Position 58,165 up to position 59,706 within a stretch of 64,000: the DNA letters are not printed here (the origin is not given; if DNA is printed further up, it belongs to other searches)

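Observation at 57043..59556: Uncharacterized 404-aa protein + RecA-fold ATPase pair: candidate novel replication, defense or anti-defense module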

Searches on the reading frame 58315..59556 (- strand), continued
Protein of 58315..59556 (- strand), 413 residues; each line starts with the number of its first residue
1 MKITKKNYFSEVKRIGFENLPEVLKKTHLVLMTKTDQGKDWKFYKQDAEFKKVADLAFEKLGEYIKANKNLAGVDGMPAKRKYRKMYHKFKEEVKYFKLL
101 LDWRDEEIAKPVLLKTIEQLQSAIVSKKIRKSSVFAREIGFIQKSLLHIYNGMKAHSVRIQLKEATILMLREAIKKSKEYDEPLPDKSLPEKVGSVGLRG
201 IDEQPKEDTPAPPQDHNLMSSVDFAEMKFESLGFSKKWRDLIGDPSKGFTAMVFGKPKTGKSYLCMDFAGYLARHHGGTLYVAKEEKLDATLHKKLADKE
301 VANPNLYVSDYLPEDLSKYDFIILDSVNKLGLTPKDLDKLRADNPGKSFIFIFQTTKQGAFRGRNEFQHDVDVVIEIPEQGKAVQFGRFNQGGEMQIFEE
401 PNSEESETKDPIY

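Call 28: search_protein_families(library=pfam, proteins=[L011:5320-9987:+, L011:9998-11479:+, L011:11688-12575:+, L011:12581-13225:+, L011:13222-14103:+, L011:14128-14748:+, L011:14765-15583:-, L011:15639-17285:-, L011:17508-18836:-, L011:18886-21402:-], max_evalue=0.001)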
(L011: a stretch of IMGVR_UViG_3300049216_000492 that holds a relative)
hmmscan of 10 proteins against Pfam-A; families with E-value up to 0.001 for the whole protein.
L011:5320-9987:+ (1555 aa): 3 families
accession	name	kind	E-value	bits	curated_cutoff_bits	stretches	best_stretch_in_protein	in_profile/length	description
PF13871.12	Helicase_C_4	-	4.9e-20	72.8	30.5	1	850-1103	3-270/271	C-terminal domain on Strawberry notch homologue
PF13872.12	AAA_34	-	7e-20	71.6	27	1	401-666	31-300/306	P-loop containing NTP hydrolase pore-1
PF04851.21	ResIII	-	4.7e-10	40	22.5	1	406-591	4-161/164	Type III restriction enzyme, res subunit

L011:9998-11479:+ (493 aa): 1 family
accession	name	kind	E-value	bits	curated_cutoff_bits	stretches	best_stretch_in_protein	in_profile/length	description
PF13479.12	AAA_24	-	3.8e-05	24.1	27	1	344-425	3-76/195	AAA domain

L011:11688-12575:+ (295 aa): 5 families
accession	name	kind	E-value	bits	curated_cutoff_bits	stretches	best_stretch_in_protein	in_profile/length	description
PF01583.26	APS_kinase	-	1.1e-60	204.5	21.1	1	115-263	2-151/152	Adenylylsulphate kinase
PF09834.14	DUF2061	-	4.2e-21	75.6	23.1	1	20-71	1-52/52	Predicted membrane protein (DUF2061)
PF13238.12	AAA_18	-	0.00011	23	29.4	1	118-207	1-93/128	AAA domain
PF13671.12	AAA_33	-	0.00035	21.3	27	1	118-230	2-115/143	AAA domain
PF08433.16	KTI12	-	0.00092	19.2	22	0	118-174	4-57/271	Chromatin associated protein KTI12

L011:12581-13225:+ (214 aa): 1 family
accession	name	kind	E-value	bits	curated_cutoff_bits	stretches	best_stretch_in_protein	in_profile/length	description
PF01755.23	Glyco_transf_25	-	1e-14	55.3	24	1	16-141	2-132/199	Glycosyltransferase family 25 (LPS biosynthesis protein)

L011:13222-14103:+ (293 aa): 0 families

L011:14128-14748:+ (206 aa): 0 families

L011:14765-15583:- (272 aa): 2 families
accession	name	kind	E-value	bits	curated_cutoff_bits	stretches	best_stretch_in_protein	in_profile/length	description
PF13469.12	Sulfotransfer_3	-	1e-17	65.6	27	1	10-207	6-213/216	Sulfotransferase family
PF00685.33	Sulfotransfer_1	-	3.1e-10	40.3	22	1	9-216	7-191/255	Sulfotransferase domain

L011:15639-17285:- (548 aa): 1 family
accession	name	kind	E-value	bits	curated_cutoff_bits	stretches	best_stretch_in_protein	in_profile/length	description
PF05050.19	Methyltransf_21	-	2e-21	77.3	22.7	1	364-522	27-172/173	Methyltransferase FkbM domain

L011:17508-18836:- (442 aa): 6 families
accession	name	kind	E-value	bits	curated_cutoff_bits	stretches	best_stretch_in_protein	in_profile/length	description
PF25021.1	TEN_NHL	-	8.6e-29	101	27.1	3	31-84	128-178/357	Teneurin NHL domain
PF01436.27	NHL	-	1.3e-13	50.7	20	0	324-347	2-25/28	NHL repeat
PF18962.6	Por_Secre_tail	-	9.2e-12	45.5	27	1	371-440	1-74/75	Secretion system C-terminal sorting domain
PF06739.17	SBBP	-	6.3e-06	26.5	20.5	0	103-118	14-29/38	Beta-propeller repeat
PF07494.17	Reg_prop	-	8.6e-05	22.7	20.4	0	216-230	7-21/24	Two component regulator propeller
PF24684.1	Vgb_lyase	-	0.00041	19.7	50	0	267-300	222-255/290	Virginiamycin B lyase family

L011:18886-21402:- (838 aa): 0 families

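Call 30: predict_structure(alignment_id=A2)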
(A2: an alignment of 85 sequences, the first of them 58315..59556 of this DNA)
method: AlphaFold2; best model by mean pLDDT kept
length: 413 residues; sequences in the alignment: 85
mean_pLDDT: 81.0   pTM: 0.48
mean pLDDT of the five models: 81.0, 80.4, 78.6, 77.6, 76.8
residues with pLDDT >= 90: 214; 70-90: 105; 50-70: 33; < 50: 61
segments of 3 or more residues with pLDDT < 50: 71-88, 183-213, 402-410
pLDDT, mean of each block of 10 residues (from residue 1): 92 90 93 91 92 93 80 36 46 94 96 97 93 92 96 94 95 89 47 45 41 59 77 90 91 89 93 96 76 83 93 95 90 89 94 74 60 89 77 81 43 48
secondary structure, 60 per line:
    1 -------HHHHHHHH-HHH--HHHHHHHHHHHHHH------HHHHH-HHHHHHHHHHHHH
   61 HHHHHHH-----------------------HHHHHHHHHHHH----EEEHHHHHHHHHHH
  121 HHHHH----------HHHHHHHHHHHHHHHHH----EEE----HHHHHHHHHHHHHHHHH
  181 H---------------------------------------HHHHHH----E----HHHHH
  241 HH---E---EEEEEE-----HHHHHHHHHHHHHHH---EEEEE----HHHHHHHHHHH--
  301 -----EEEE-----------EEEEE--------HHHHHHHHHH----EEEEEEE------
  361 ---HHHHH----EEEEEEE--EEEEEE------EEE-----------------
elements in order: H8-15 H22-35 H42-46 H48-67 H91-102 E107-109 H110-125 H136-152 E157-159 H164-181 H221-226 H236-242 E250-255 H261-275 E279-283 H288-298 E306-309 E321-325 H334-343 E348-354 H364-368 E373-379 E382-387 E394-396
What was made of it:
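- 58315..59556 (-): 413-aa ATPase: conserved helical N-domain, disordered linker, RecA-superfamily core. AF2 model has mean pLDDT 81 (call 30).
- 59014..59556 (-): ATPase N-terminal helical domain (aa 1-181). It has a conserved 65-aa head plus one copy of an ~85-aa helical module that is duplicated in some relatives. No known family. AF2 secondary structure (call 30).
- On RadA/Sms: The protein ends 20 residues after the core (call 30).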

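Call 34: find_related_loci(query=A2, collection=genome_contigs, flank=10000)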
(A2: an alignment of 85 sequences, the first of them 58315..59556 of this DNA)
Query A2 (413 aa) in genome_contigs; peptide patterns used: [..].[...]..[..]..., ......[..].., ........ (x = any residue, [..] = any of these).
390 stretches matched a pattern; 308 encode a relative of the query (tblastn E <= 1e-3); the best 80 are kept; 80 distinct loci.
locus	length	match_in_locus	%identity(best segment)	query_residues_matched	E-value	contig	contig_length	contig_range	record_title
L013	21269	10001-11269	61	1-412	4e-162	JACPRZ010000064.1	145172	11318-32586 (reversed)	MAG: Bacteroidetes bacterium isolate NC_groundwater_692_Ag_S-0.2um_43_10 S36_SO-2_scaffold_373123, whole genome shotgun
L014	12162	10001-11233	54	1-400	2e-140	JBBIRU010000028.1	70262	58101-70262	MAG: Bacteroidota bacterium isolate QH2S170213_bin_357 NODE_255_length_70262_cov_2.82019, whole genome shotgun sequence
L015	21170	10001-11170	54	2-399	3e-135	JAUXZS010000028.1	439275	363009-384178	MAG: Bacteroidota bacterium isolate C18_maxbin.119 C18_k141_469892, whole genome shotgun sequence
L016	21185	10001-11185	54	3-411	7e-133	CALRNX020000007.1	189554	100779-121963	MAG: Chitinophaga pinensis isolate JJ-KL21111-146-3-mx-bin594 genome assembly, contig: JJ-KL21111-146-C17, whole genome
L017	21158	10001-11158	55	1-406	1e-132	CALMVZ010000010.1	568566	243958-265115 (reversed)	MAG TPA_asm: uncultured Bacteroidetes bacterium isolate SRR6670123_bin.16_CONCOCT_v1.1_MAG genome assembly, contig: ERZ5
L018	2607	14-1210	53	1-413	2e-138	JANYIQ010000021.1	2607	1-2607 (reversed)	MAG: Bacteroidia bacterium isolate GL140_3_metabinner_119 GL140_3_k141_992172, whole genome shotgun sequence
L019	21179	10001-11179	54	3-409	1e-130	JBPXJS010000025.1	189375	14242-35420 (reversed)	MAG: Bacteroidota bacterium isolate mt_P1 k141_271563, whole genome shotgun sequence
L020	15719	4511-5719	52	2-407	7e-131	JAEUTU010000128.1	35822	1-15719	MAG: Bacteroidia bacterium isolate new MAG-337 k141_4109569, whole genome shotgun sequence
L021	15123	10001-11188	53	1-412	3e-130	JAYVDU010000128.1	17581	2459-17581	MAG: Bacteroidota bacterium isolate GL34_UP_concoct_161_sub GL34_UP_concoct_161_sub_127, whole genome shotgun sequence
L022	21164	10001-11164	54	1-405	3e-130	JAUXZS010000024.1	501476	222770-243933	MAG: Bacteroidota bacterium isolate C18_maxbin.119 C18_k141_81138, whole genome shotgun sequence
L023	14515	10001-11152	55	1-400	1e-129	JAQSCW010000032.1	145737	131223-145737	MAG: bacterium isolate U-2019 MAG009 NODE_27_length_145737_cov_9.887220, whole genome shotgun sequence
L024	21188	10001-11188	53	3-412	3e-129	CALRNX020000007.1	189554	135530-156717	MAG: Chitinophaga pinensis isolate JJ-KL21111-146-3-mx-bin594 genome assembly, contig: JJ-KL21111-146-C17, whole genome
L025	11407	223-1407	52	2-398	6e-129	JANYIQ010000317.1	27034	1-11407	MAG: Bacteroidia bacterium isolate GL140_3_metabinner_119 GL140_3_k141_2215030, whole genome shotgun sequence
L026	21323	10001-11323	51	1-407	5e-129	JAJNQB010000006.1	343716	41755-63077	MAG: Arcticibacter sp. isolate MAG_38 k141_36864, whole genome shotgun sequence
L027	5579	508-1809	51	1-400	8e-129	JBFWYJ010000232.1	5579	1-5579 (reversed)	MAG: Bacteroidia bacterium isolate CA_2019_TPBS_161 NODE_51752_length_5579_cov_3.332905_TPBS, whole genome shotgun seque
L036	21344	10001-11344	49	1-407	7e-125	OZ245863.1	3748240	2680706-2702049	MAG: Bacteroidia bacterium isolate 862c75a2-6996-4fe0-bbec-c80beff68386 genome assembly, chromosome: 1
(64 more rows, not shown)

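Call 43: search_protein_families(library=phrogs, proteins=[L036:15-1337:+, L036:1369-1962:+, L036:2028-2747:+, L036:2801-3184:+, L036:3181-3726:+, L036:3730-4068:+, L036:4073-4930:+, L036:5116-5793:+, L036:5742-6407:+, L036:8547-9089:+], max_evalue=0.001)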
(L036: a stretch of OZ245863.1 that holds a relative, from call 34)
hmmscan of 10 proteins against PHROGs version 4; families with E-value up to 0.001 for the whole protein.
L036:15-1337:+ (440 aa): 0 families

L036:1369-1962:+ (197 aa): 0 families

L036:2028-2747:+ (239 aa): 0 families

L036:2801-3184:+ (127 aa): 0 families

L036:3181-3726:+ (181 aa): 0 families

L036:3730-4068:+ (112 aa): 0 families

L036:4073-4930:+ (285 aa): 0 families

L036:5116-5793:+ (225 aa): 0 families

L036:5742-6407:+ (221 aa): 3 families
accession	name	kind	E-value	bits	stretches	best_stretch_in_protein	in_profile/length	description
phrog_1493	-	lysis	1.4e-09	38.6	1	45-126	196-284/394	endolysin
phrog_17214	-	lysis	3e-06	28.1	1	52-123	217-285/322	endolysin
phrog_2649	-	lysis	1.3e-05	26.2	1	53-126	137-214/261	endolysin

L036:8547-9089:+ (180 aa): 0 families

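Call 46: find_related_loci(query=A3, collection=viral_contigs, flank=10000)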
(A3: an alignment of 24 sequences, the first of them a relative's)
Query A3 (243 aa) in viral_contigs; peptide patterns used: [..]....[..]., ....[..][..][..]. (x = any residue, [..] = any of these).
187 stretches matched a pattern; 2 encode a relative of the query (tblastn E <= 1e-3); 2 distinct loci.
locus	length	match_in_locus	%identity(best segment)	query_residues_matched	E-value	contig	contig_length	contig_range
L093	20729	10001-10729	100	1-243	1e-165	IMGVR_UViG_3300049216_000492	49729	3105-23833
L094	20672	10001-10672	46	15-242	8e-59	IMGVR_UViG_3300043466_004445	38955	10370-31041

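Call 49: search_protein_families(library=pfam, proteins=[L094:424-903:+, L094:1021-1773:+, L094:1826-2284:-, L094:2520-3092:+, L094:3127-3366:+, L094:3688-4176:+, L094:4181-6010:+, L093:1053-1808:-, L093:2433-2972:+, L093:3996-5645:+], max_evalue=0.01)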
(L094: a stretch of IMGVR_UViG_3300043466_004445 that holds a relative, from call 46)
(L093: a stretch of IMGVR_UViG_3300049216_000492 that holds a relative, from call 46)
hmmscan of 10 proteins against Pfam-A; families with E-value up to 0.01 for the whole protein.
L094:424-903:+ (159 aa): 0 families

L094:1021-1773:+ (250 aa): 0 families

L094:1826-2284:- (152 aa): 0 families

L094:2520-3092:+ (190 aa): 0 families

L094:3127-3366:+ (79 aa): 0 families

L094:3688-4176:+ (162 aa): 1 family
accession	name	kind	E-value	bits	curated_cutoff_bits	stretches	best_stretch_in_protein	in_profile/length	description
PF03168.19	LEA_2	-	0.0019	19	25.4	1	56-149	2-93/98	Late embryogenesis abundant protein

L094:4181-6010:+ (609 aa): 0 families

L093:1053-1808:- (251 aa): 3 families
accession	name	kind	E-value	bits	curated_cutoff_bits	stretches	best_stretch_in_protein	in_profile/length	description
PF00072.30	Response_reg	-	2.6e-27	95.6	30.2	1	28-137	2-111/111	Response regulator receiver domain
PF00486.34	Trans_reg_C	-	4.8e-22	78.3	26.2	1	174-246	4-77/77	Transcriptional regulatory protein, C terminal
PF06490.17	FleQ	-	8.7e-05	23.2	22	1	27-108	2-81/108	Flagellar regulatory protein FleQ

L093:2433-2972:+ (179 aa): 0 families

L093:3996-5645:+ (549 aa): 1 family
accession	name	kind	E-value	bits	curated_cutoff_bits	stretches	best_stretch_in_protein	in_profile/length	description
PF04473.18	DUF553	-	0.0033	17.3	20.5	1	53-128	3-84/140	Transglutaminase-like domain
